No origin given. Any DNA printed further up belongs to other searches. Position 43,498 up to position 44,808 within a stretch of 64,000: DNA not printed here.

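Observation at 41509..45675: Operon-like block: two tandem HipA/PI3-4K-like kinases followed by two exported proteins, with no antitoxin-like partner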

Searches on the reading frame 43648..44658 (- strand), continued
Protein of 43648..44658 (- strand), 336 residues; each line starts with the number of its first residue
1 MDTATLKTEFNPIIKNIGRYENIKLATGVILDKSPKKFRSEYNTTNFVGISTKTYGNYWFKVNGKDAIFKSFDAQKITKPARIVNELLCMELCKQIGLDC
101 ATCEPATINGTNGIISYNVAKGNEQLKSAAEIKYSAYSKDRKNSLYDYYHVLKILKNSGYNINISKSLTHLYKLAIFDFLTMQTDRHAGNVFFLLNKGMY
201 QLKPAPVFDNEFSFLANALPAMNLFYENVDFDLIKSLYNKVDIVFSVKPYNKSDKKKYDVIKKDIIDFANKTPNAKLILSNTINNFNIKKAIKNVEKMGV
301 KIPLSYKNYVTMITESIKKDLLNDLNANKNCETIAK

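Call 49: find_related_loci(query=A4, collection=viral_contigs, flank=7000)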
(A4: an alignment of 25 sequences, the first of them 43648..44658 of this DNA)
Query A4 (336 aa) in viral_contigs; peptide patterns used: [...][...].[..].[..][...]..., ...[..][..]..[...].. (x = any residue, [..] = any of these).
64 stretches matched a pattern, but none encodes a relative of the query by tblastn (E <= 1e-3).

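Call 58: find_homologous_proteins(query=A3, max_evalue=1e-10)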
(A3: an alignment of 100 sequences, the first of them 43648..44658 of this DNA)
Query A3 (100 sequences) (336 aa, profile of the alignment): 14 proteins with E <= 1e-10 among 7508 candidates.
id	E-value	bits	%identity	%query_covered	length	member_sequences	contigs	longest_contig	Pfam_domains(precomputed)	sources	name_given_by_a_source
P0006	1.8e-107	378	40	93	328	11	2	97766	PF07804.19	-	-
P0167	8.6e-105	369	38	89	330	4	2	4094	PF07804.19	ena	-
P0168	4.3e-104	366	38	89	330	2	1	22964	PF07804.19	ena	-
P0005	9.8e-101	355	39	93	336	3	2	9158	PF07804.19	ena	-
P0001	2.0e-100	354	99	100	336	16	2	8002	PF07804.19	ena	-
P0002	3.5e-100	354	84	99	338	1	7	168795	PF07804.19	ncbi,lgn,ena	-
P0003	2.2e-98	348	63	97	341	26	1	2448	PF07804.19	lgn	-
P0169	1.8e-97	345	35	92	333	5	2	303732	PF07804.19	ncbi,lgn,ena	-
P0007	4.7e-96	340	37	93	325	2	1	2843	PF07804.19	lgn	-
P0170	4.9e-96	340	36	92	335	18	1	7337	PF07804.19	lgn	-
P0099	7.0e-76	274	29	88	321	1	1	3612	-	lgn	-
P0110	1.9e-71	259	26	86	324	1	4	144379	-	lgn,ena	-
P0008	2.3e-69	252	41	62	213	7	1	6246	-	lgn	-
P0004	1.8e-49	187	57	54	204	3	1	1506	-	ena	-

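Call 59: find_encoding_contigs(protein=P0169, flank=8000, max_places=2)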
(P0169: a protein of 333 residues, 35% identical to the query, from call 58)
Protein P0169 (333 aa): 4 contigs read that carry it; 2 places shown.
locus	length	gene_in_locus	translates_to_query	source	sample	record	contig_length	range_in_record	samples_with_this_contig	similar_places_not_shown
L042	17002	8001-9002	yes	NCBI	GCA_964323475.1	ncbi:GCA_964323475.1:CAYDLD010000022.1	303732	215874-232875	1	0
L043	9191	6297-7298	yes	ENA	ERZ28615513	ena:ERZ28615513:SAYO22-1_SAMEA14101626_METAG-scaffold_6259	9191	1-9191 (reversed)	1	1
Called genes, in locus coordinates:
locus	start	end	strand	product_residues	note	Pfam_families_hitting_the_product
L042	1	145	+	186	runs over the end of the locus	-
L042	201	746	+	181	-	-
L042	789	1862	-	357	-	-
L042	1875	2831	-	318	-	-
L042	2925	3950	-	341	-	PF07804:HipA_C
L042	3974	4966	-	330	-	PF07804:HipA_C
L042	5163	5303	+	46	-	PF00468:Ribosomal_L34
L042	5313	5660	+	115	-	PF00825:Ribonuclease_P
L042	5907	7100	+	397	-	PF02096:60KD_IMP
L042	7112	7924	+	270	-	PF14804:Jag_N, PF13083:KH_KhpA-B (weak), PF01424:R3H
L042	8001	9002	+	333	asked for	PF07804:HipA_C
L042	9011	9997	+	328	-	-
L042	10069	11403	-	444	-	PF10396:TrmE_N, PF12631:MnmE_helical, PF00009:GTP_EFTU (faint), PF00350:Dynamin_N (faint), PF01926:MMR_HSR1, PF02421:FeoB_N, PF04548:AIG1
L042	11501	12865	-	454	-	PF02127:Peptidase_M18, PF05343:Peptidase_M42 (faint)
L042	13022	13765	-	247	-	PF04298:Zn_peptidase_2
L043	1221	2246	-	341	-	PF07804:HipA_C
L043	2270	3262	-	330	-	PF07804:HipA_C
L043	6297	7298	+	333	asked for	PF07804:HipA_C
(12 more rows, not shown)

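Call 60: find_encoding_contigs(protein=P0110, flank=8000, max_places=2)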
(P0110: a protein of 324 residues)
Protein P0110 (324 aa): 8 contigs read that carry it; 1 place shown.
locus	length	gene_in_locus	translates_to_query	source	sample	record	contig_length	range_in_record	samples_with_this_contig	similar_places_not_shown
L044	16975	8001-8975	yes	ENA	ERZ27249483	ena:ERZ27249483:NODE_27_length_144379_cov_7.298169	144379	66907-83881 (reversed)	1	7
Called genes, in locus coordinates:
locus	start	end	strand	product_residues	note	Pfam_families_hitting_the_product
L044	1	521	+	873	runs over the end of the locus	PF01624:MutS_I, PF05188:MutS_II, PF05192:MutS_III, PF05190:MutS_IV, PF00488:MutS_V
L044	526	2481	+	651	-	PF02518:HATPase_c, PF13589:HATPase_c_3, PF01119:DNA_mis_repair, PF08676:MutL_C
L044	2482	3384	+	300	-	PF01745:IPT, PF01715:IPPT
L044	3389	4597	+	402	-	PF06838:Met_gamma_lyase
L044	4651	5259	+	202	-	-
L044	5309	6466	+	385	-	PF00768:Peptidase_S11, PF13354:Beta-lactamase2, PF07943:PBP5_C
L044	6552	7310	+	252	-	PF02616:SMC_ScpA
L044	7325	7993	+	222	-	PF04079:SMC_ScpB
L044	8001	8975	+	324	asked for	-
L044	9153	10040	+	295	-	PF02163:Peptidase_M50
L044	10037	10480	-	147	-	-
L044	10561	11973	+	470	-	-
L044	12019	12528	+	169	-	-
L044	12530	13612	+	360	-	PF01171:ATP_bind_3 (weak), PF02540:NAD_synthase, PF03054:tRNA_Me_trans, PF20259:tRNA_Me_trans_M, PF20258:tRNA_Me_trans_C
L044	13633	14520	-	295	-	PF01391:Collagen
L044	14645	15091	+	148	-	PF00075:RNase_H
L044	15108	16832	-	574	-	PF12679:ABC2_membrane_2, PF12698:ABC2_membrane_3 (weak), PF10920:DUF2705, PF12730:ABC2_membrane_4 (weak)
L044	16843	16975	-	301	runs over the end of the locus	PF00005:ABC_tran, PF13304:AAA_21 (weak)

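Call 61: find_encoding_contigs(protein=P0168, flank=8000, max_places=2)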
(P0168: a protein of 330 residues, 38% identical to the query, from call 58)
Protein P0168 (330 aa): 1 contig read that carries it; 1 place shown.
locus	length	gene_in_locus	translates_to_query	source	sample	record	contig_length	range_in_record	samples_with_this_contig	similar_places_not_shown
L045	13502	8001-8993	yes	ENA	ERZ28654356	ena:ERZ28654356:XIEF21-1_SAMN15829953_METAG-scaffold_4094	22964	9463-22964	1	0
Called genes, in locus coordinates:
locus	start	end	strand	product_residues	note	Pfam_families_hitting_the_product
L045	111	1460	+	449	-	PF11638:DnaA_N, PF00308:Bac_DnaA, PF01695:IstB_IS21 (weak), PF00004:AAA (weak), PF08299:Bac_DnaA_C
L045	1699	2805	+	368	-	PF00712:DNA_pol3_beta, PF02767:DNA_pol3_beta_2, PF02768:DNA_pol3_beta_3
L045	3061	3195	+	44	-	PF00468:Ribosomal_L34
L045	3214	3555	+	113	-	PF00825:Ribonuclease_P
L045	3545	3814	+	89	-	PF01809:YidD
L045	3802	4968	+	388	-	PF02096:60KD_IMP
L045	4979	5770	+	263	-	PF14804:Jag_N, PF13083:KH_KhpA-B, PF01424:R3H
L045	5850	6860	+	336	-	PF07804:HipA_C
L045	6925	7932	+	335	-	PF07804:HipA_C (weak)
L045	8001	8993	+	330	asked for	PF07804:HipA_C (weak)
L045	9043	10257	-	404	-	PF13306:LRR_5, PF13855:LRR_8 (faint)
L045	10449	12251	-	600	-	PF13306:LRR_5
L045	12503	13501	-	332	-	?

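Call 67: search_protein_families(library=phrogs, proteins=[window:43648-44658:-], max_evalue=0.01)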
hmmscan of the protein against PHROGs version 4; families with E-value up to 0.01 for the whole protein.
window:43648-44658:- (336 aa): 2 families
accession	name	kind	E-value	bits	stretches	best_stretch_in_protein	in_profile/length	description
phrog_8728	-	unknown function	1e-05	25.8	1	58-214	24-196/307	-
phrog_3162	-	unknown function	6.3e-05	23.6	1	63-222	25-160/247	-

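Call 76: search_protein_families(library=pfam, proteins=[L015:485-1666:+, L015:3228-4286:+, L015:4308-5180:+, L015:5173-5832:+, L015:5834-6088:+, L012:6993-8222:+, L012:8373-9281:+, L012:9274-9933:+, L012:11087-12964:+, L012:12977-14821:+], max_evalue=0.001)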
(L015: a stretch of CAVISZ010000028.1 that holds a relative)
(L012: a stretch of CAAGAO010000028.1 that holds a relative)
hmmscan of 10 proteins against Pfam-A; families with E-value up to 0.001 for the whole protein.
L015:485-1666:+ (393 aa): 0 families

L015:3228-4286:+ (352 aa): 2 families
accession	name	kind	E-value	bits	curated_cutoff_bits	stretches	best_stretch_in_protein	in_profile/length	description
PF04055.27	Radical_SAM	-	7.3e-18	65.7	29.5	1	109-272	2-156/166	Radical SAM superfamily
PF21016.3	RlmN_N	-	2.7e-08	33.9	24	1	10-63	3-58/60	Ribosomal RNA large subunit methyltransferase N-terminal domain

L015:4308-5180:+ (290 aa): 4 families
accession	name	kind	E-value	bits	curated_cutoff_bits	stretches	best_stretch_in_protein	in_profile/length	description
PF03193.22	RsgA_GTPase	-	1.2e-31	110.3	30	1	55-215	1-172/174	RsgA GTPase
PF00005.33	ABC_tran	-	1.5e-05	26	25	1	149-208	10-74/137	ABC transporter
PF16745.11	RsgA_N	-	3.1e-05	24.1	27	1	2-49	1-50/54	RsgA N-terminal domain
PF01926.29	MMR_HSR1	-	9.9e-05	22.9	21.9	1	153-212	2-57/113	50S ribosome-binding GTPase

L015:5173-5832:+ (219 aa): 3 families
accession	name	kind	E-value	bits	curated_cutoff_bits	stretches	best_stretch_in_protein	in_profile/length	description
PF00834.25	Ribul_P_3_epim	-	2.3e-47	161.4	21.1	1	23-206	17-198/198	Ribulose-phosphate 3 epimerase family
PF00215.30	OMPdecase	-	6.7e-05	23.3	27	1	140-217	146-220/221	Orotidine 5'-phosphate decarboxylase / HUMPS family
PF00977.27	His_biosynth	-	0.00019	21.4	23.6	0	48-120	59-130/228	Histidine biosynthesis protein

L015:5834-6088:+ (84 aa): 0 families

L012:6993-8222:+ (409 aa): 0 families

L012:8373-9281:+ (302 aa): 4 families
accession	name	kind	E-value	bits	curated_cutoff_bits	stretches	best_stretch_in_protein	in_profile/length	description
PF03193.22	RsgA_GTPase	-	1.3e-34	119.9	30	1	67-227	1-172/174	RsgA GTPase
PF01926.29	MMR_HSR1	-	1.7e-05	25.3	21.9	1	165-225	2-58/113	50S ribosome-binding GTPase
PF16745.11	RsgA_N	-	4.9e-05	23.5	27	1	15-60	2-49/54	RsgA N-terminal domain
PF00005.33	ABC_tran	-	0.00011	23.2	25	1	160-204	9-58/137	ABC transporter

L012:9274-9933:+ (219 aa): 1 family
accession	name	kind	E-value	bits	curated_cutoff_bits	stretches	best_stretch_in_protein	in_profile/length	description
PF00834.25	Ribul_P_3_epim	-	4e-45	154.1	21.1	1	19-206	13-198/198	Ribulose-phosphate 3 epimerase family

L012:11087-12964:+ (625 aa): 1 family
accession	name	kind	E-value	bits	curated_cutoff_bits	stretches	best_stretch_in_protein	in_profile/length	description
PF07581.17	Glug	-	9.2e-18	63.8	20.5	0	193-215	4-27/28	The GLUG motif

L012:12977-14821:+ (614 aa): 1 family
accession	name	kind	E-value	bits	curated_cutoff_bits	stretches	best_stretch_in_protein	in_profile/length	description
PF07581.17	Glug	-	1.8e-11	44.1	20.5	0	298-322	3-28/28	The GLUG motif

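Call 81: search_dna_similar(query=window:43648-44658:-, collection=phages, mode=protein, max_evalue=0.001, max_rows=15)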
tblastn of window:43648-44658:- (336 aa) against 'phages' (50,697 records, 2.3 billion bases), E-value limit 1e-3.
Records with a match: 1; places in all: 1; records where one place covers at least 80% of the query: 0.
Best place of each record, by identity: <60% 1.
By first word of the organism name: Clostridioides 1.
By host as written in the record: Clostridioides difficile CD500-12 1.
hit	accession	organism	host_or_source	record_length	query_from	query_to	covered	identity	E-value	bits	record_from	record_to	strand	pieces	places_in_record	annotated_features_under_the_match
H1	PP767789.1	Clostridioides phage phiCDKH02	Clostridioides difficile CD500-12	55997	62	210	44%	28.8%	3e-4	49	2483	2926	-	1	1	HipA domain-containing protein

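Call 82: search_dna_similar(query=window:43648-44658:-, collection=plasmids, mode=protein, max_evalue=0.001, max_rows=15)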
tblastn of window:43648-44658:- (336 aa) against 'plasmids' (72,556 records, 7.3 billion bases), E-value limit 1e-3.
No match.

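Call 83: fold_search(model_id=the predicted structure, library=viral)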
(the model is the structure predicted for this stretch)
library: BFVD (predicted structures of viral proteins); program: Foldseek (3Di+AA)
matches with E <= 10: 203; with E <= 0.001: 5
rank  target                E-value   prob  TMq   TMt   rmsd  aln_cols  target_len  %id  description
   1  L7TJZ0                8.7e-05  1.00  0.39  0.29  13.8       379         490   10  PI3K/PI4K catalytic domain-containing protein [Halorubrum sodomense tailed virus 2]
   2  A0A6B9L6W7            1.3e-04  1.00  0.43  0.14  12.1       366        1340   13  ADP-ribosyltransferase [Mycobacterium phage Onyinye]
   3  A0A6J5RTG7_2          2.3e-04  0.98  0.29  0.12  12.4       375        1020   13  Phage head morphogenesis domain containing protein [uncultured Caudovirales phage]
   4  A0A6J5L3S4            3.8e-04  0.99  0.30  0.21  14.1       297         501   13  Nudix_Hydrolase domain containing protein [uncultured Caudovirales phage]
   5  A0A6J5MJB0            5.5e-04  0.98  0.29  0.17  19.3       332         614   15  Phosphatidylinositol 3-/4-kinase, catalytic domain containing protein [uncultured Caudovirales phage]
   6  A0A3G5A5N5            1.4e-03  0.90  0.28  0.22  17.4       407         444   14  Putative serine/threonine-protein kinase pim-2-like protein [Harvfovirus sp.]
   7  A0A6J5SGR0            1.5e-03  0.98  0.34  0.13  11.8       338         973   11  Uncharacterized protein [uncultured Caudovirales phage]
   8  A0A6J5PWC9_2          2.4e-03  0.97  0.30  0.10  10.8       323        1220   10  ADP ribosyltransferase [uncultured Caudovirales phage]
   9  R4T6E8                3.0e-03  1.00  0.40  0.14   8.8       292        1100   10  Uncharacterized protein [Haloarcula hispanica tailed virus 1]
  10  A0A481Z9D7            6.7e-03  0.75  0.29  0.19  19.1       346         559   13  Putative serine/threonine protein kinase [Pithovirus LCPAC304]
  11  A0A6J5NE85            7.4e-03  0.89  0.30  0.14   9.1       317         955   15  Uncharacterized protein [uncultured Caudovirales phage]
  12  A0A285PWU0            7.4e-03  0.85  0.28  0.17  11.4       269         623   13  Uncharacterized protein [Cedratvirus lausannensis]
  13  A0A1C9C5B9            8.8e-03  0.80  0.26  0.16  14.4       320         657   11  Putative glycosyltransferase [Heterosigma akashiwo virus 01]
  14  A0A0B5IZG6            9.8e-03  0.92  0.39  0.36  15.7       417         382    9  Uncharacterized protein [Pandoravirus inopinatum]
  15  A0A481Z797            1.4e-02  0.75  0.27  0.16  15.3       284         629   13  Uncharacterized protein [Pithovirus LCPAC202]
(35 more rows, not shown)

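Call 92: list_cluster_members(proteins=[P0002, P0169, P0110, P0162, P0163])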
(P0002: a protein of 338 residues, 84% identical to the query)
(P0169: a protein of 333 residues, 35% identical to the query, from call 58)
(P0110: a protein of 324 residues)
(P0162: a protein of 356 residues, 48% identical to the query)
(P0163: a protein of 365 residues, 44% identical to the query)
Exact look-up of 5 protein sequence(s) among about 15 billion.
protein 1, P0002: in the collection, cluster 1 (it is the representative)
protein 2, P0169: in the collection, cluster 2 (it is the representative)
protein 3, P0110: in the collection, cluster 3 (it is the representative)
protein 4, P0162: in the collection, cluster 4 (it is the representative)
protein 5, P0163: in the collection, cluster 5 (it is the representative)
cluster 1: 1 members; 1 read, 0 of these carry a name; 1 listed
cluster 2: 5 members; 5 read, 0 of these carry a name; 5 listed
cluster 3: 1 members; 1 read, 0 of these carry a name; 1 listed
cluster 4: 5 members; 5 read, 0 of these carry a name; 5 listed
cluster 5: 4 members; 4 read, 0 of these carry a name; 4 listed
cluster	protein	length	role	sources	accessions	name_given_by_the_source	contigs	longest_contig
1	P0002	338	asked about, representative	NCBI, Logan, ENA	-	-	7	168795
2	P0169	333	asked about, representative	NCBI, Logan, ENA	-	-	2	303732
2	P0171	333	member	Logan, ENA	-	-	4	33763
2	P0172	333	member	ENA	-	-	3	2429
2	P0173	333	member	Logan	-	-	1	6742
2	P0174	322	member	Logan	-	-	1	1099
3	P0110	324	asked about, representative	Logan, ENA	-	-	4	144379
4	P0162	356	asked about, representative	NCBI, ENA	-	-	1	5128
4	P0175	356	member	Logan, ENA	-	-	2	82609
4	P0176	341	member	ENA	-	-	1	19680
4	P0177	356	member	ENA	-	-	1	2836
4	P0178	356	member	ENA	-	-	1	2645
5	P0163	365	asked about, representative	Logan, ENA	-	-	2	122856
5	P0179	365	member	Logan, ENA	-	-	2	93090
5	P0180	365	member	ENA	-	-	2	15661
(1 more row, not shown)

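Call 93: find_encoding_contigs(protein=P0175, flank=9000, max_places=2)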
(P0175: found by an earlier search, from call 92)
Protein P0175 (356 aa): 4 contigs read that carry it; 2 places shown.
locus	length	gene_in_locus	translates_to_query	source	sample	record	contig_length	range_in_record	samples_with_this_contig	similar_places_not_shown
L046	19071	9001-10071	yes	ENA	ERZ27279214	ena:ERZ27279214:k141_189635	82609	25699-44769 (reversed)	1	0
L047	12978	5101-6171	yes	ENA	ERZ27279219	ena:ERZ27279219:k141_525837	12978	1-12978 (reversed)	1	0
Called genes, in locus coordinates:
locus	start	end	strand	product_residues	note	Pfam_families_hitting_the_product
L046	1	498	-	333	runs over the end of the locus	PF07804:HipA_C (weak)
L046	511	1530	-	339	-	PF07804:HipA_C (faint)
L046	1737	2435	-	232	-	-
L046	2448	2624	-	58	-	-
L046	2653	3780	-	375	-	-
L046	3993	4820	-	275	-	PF14804:Jag_N, PF13083:KH_KhpA-B, PF01424:R3H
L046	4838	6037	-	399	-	PF02096:60KD_IMP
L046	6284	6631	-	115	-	PF00825:Ribonuclease_P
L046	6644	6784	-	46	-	PF00468:Ribosomal_L34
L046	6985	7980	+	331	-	PF07804:HipA_C (weak)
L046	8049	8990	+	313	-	-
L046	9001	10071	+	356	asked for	-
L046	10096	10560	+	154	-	PF00383:dCMP_cyt_deam_1, PF14437:MafB19-deam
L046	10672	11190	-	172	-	-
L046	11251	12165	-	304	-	-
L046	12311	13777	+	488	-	PF11638:DnaA_N (weak), PF00308:Bac_DnaA, PF01695:IstB_IS21 (weak), PF00004:AAA (faint), PF08299:Bac_DnaA_C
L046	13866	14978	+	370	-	PF00712:DNA_pol3_beta, PF02767:DNA_pol3_beta_2, PF02768:DNA_pol3_beta_3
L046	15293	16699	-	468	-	PF07690:MFS_1, PF13347:MFS_2, PF07690:MFS_1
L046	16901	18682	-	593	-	PF13230:GATase_4, PF13522:GATase_6, PF13537:GATase_7, PF01380:SIS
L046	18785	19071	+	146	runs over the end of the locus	-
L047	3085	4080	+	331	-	PF07804:HipA_C (weak)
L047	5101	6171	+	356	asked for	-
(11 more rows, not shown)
